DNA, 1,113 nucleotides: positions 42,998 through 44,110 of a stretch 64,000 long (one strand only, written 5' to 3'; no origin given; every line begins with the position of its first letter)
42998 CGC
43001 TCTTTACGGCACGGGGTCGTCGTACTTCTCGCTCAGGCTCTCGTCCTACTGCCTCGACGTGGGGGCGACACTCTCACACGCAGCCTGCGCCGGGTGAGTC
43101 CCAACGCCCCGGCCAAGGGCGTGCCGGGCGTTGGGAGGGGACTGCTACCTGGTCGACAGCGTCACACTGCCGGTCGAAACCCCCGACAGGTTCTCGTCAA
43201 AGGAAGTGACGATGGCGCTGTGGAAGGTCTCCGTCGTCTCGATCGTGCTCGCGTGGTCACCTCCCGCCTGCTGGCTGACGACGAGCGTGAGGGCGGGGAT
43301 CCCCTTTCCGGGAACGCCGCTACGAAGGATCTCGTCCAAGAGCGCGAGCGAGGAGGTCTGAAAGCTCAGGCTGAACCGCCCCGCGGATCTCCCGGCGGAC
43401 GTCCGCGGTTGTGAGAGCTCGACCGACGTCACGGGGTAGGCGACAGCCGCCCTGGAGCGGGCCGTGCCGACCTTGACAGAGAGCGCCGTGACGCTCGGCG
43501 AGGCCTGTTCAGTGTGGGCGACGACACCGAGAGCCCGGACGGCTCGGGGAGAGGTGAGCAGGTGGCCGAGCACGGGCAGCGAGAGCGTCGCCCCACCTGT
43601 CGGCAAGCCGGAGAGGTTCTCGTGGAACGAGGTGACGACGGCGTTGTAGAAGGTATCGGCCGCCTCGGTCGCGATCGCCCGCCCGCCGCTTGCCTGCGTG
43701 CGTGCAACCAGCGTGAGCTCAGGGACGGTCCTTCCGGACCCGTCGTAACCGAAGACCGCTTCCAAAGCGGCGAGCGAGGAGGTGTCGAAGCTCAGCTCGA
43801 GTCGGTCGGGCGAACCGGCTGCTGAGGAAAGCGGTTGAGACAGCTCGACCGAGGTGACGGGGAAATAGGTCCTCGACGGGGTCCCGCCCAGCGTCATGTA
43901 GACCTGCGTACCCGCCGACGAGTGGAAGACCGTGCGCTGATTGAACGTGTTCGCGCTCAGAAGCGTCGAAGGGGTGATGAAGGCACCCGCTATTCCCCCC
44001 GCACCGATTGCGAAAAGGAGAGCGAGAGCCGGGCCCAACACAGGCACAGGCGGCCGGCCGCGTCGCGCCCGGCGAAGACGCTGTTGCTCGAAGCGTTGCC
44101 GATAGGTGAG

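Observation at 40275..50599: Convergent 10-kb cluster that looks like a c-di-GMP-linked beta-glucan (cellulose-like) exopolysaccharide system with non-canonical parts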

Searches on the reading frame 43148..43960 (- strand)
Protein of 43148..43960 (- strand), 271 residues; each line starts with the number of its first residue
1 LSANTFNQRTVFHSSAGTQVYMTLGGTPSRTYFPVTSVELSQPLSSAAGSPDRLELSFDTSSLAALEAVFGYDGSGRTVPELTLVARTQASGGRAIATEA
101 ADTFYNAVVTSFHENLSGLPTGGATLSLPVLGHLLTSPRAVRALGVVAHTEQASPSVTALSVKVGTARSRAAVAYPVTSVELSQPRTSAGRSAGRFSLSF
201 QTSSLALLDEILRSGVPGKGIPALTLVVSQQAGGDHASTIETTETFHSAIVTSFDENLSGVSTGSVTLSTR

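Call 32: search_solved_structures(query=A2, max_evalue=10, show_alignments=2)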
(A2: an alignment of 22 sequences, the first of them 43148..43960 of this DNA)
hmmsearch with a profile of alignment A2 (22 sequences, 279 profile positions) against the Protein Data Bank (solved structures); distinct sequences matched with E-value up to 10: 1.
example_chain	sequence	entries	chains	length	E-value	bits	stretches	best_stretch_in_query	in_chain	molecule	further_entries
1dvf_D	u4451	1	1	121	1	11.9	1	16-45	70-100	FV E5.2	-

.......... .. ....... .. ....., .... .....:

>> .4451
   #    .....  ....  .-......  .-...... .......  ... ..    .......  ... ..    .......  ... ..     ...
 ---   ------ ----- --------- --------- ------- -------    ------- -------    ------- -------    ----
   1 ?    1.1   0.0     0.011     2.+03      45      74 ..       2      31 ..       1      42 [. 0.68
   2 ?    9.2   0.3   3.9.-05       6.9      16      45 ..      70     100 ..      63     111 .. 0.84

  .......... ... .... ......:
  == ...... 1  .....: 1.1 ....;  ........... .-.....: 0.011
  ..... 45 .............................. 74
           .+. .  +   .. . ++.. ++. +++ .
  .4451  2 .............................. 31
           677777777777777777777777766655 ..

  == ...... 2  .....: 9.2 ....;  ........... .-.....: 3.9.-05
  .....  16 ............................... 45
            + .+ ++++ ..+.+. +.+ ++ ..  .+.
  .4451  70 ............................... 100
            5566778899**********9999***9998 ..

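Call 33: search_protein_families(library=pfam, proteins=[window:43148-43960:-], max_evalue=10)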
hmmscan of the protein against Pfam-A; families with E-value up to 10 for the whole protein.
window:43148-43960:- (271 aa): 1 family
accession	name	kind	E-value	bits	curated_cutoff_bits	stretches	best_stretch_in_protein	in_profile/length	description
PF10273.14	WGG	-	0.27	12.1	26.8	1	222-257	13-46/80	Pre-rRNA-processing protein TSR2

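Call 39: predict_structure(alignment_id=A2)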
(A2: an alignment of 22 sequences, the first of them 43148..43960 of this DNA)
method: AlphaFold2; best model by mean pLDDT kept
length: 271 residues; sequences in the alignment: 22
mean_pLDDT: 75.1   pTM: 0.73
mean pLDDT of the five models: 75.1, 74.6, 74.6, 73.9, 72.2
residues with pLDDT >= 90: 53; 70-90: 124; 50-70: 68; < 50: 26
segments of 3 or more residues with pLDDT < 50: 1-14, 27-29, 188-192
pLDDT, mean of each block of 10 residues (from residue 1): 35 58 68 84 60 81 87 78 78 59 84 88 86 53 55 76 79 87 70 75 92 75 89 65 87 89 90 79
secondary structure, 60 per line:
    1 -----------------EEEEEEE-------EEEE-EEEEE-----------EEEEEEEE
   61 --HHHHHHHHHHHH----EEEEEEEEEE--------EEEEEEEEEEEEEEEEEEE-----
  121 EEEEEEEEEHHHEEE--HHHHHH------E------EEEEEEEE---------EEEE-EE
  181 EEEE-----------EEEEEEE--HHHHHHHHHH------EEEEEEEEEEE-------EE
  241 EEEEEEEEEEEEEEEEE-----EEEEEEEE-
elements in order: E18-24 E32-35 E37-41 E53-60 H63-74 E79-88 E97-115 E121-129 E133-135 H138-143 E157-164 E174-177 E179-184 E196-202 H205-214 E221-231 E239-257 E263-270

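Call 43: fold_search(model_id=the predicted structure, library=pdb)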
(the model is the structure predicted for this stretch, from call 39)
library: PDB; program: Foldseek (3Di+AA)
matches with E <= 10: 544; with E <= 0.001: 10
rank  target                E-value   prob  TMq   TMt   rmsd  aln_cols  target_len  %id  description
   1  7qg9_A                7.1e-07  1.00  0.52  0.33  10.0       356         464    9  Tail tip of siphophage T5 : common core proteins (released 2022-12-21)
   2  8hrg                  1.4e-06  1.00  0.51  0.39   9.8       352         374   11  Tail tube of DT57C bacteriophage in the full state (released 2023-12-13)
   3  8hqz_p                2.7e-06  1.00  0.51  0.32  10.2       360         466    9  Baseplate of DT57C bacteriophage in the full state (released 2023-12-13)
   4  9iny_A                7.3e-06  1.00  0.51  0.39  10.1       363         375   10  Structure of bacteriophage T5 tail tube (released 2024-09-04)
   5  7qg9_G                1.1e-05  1.00  0.51  0.47   8.5       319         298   10  Tail tip of siphophage T5 : common core proteins (released 2022-12-21)
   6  8ed0_A                1.6e-05  1.00  0.53  0.43   9.7       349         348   11  Cryo-EM Structure of the P74-26 Tail Tube (released 2023-03-08)
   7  8xan_A                9.9e-05  1.00  0.56  0.50   7.6       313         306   11  Major tail protein of SH-Ab15497 (released 2024-12-11)
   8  5ngj_B                1.5e-04  1.00  0.40  0.28   9.6       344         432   10  Crystal structure of pb6, major tail tube protein of bacteriophage T5 (released 2018-01-03)
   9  9ioz_A                1.7e-04  1.00  0.48  0.45   9.8       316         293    9  Structure of the bacteriophage T5 tail tip complex (released 2024-09-04)
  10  5ngj_A                5.0e-04  1.00  0.46  0.31   9.3       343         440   10  Crystal structure of pb6, major tail tube protein of bacteriophage T5 (released 2018-01-03)
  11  8hqz_L                1.1e-03  1.00  0.45  0.42   8.9       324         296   10  Baseplate of DT57C bacteriophage in the full state (released 2023-12-13)
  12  6a2v_E                4.4e-03  1.00  0.28  0.48   5.6       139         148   18  Crystal structure of Hcp protein (released 2018-09-19)
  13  4w64_A                5.8e-03  1.00  0.31  0.46  15.9       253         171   11  Hcp1 protein from Acinetobacter baumannii AB0057 (released 2015-07-01)
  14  5xhh_C                6.8e-03  1.00  0.31  0.57   4.0       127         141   19  crystal structure of Hcp1 from Salmonella typhimurium (released 2018-03-07)
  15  5xhh_A                6.8e-03  1.00  0.32  0.55   4.4       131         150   18  crystal structure of Hcp1 from Salmonella typhimurium (released 2018-03-07)
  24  5xhh_B                1.5e-02  1.00  0.30  0.56   6.0       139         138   18  crystal structure of Hcp1 from Salmonella typhimurium (released 2018-03-07)
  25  6a2v_F                1.5e-02  1.00  0.29  0.49   5.6       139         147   16  Crystal structure of Hcp protein (released 2018-09-19)
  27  6a2v_C                1.5e-02  1.00  0.28  0.44   6.4       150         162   16  Crystal structure of Hcp protein (released 2018-09-19)
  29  6a2v_B                1.8e-02  1.00  0.28  0.45   6.2       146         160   16  Crystal structure of Hcp protein (released 2018-09-19)
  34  1y12_B                2.5e-02  1.00  0.29  0.47   5.4       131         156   15  Structure of a hemolysin-coregulated protein from Pseudomonas aeruginosa (released 2005-01-25)
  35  6a2v_A                2.5e-02  0.75  0.22  0.32  19.8       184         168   14  Crystal structure of Hcp protein (released 2018-09-19)
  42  1y12_C                3.0e-02  0.99  0.29  0.46   6.0       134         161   16  Structure of a hemolysin-coregulated protein from Pseudomonas aeruginosa (released 2005-01-25)
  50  1y12_A                3.7e-02  1.00  0.31  0.49   6.2       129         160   16  Structure of a hemolysin-coregulated protein from Pseudomonas aeruginosa (released 2005-01-25)
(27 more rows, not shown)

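Call 80: fold_search(model_id=the predicted structure, library=viral)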
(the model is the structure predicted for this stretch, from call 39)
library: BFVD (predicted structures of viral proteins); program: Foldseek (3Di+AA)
matches with E <= 10: 764; with E <= 0.001: 43
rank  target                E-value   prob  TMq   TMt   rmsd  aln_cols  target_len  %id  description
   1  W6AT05                3.1e-07  1.00  0.52  0.46   8.7       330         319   10  (no name in the UniProt tables at hand)
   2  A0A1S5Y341            8.1e-07  1.00  0.58  0.53   7.9       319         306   11  Uncharacterized protein [uncultured archaeal virus]
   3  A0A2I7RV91            1.1e-06  1.00  0.50  0.37  15.6       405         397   12  (no name in the UniProt tables at hand)
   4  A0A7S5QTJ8            1.6e-06  1.00  0.52  0.33  11.4       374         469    8  (no name in the UniProt tables at hand)
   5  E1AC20                2.3e-06  1.00  0.48  0.36  15.8       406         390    8  (no name in the UniProt tables at hand)
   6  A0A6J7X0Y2            2.5e-06  1.00  0.53  0.45   8.8       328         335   12  Uncharacterized protein [uncultured Caudovirales phage]
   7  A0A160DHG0            3.3e-06  1.00  0.56  0.46   8.5       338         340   11  Major tail protein [Gordonia phage Kampe]
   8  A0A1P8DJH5            3.5e-06  1.00  0.45  0.42   8.3       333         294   11  (no name in the UniProt tables at hand)
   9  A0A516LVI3            3.9e-06  1.00  0.53  0.44   8.9       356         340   11  (no name in the UniProt tables at hand)
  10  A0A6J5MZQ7            3.9e-06  1.00  0.50  0.44   9.4       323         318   14  Uncharacterized protein [uncultured Caudovirales phage]
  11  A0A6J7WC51            4.4e-06  1.00  0.58  0.48   8.2       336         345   10  Uncharacterized protein [uncultured Caudovirales phage]
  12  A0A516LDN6            5.1e-06  1.00  0.52  0.44   8.3       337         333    8  (no name in the UniProt tables at hand)
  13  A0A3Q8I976            5.4e-06  1.00  0.51  0.42   9.0       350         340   14  (no name in the UniProt tables at hand)
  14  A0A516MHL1            5.7e-06  1.00  0.47  0.40  10.7       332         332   12  (no name in the UniProt tables at hand)
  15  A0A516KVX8            7.1e-06  1.00  0.49  0.44   8.8       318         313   12  (no name in the UniProt tables at hand)
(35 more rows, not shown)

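Call 83: search_protein_families(library=phrogs, alignment_id=A2, max_evalue=0.1)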
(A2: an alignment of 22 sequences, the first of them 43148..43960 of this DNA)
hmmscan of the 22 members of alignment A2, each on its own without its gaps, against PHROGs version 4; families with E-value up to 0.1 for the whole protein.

A. member 1, window:43148-43960:- (271 aa): 0 families

B. families by the number of members that match (of 22 scanned): 0 families
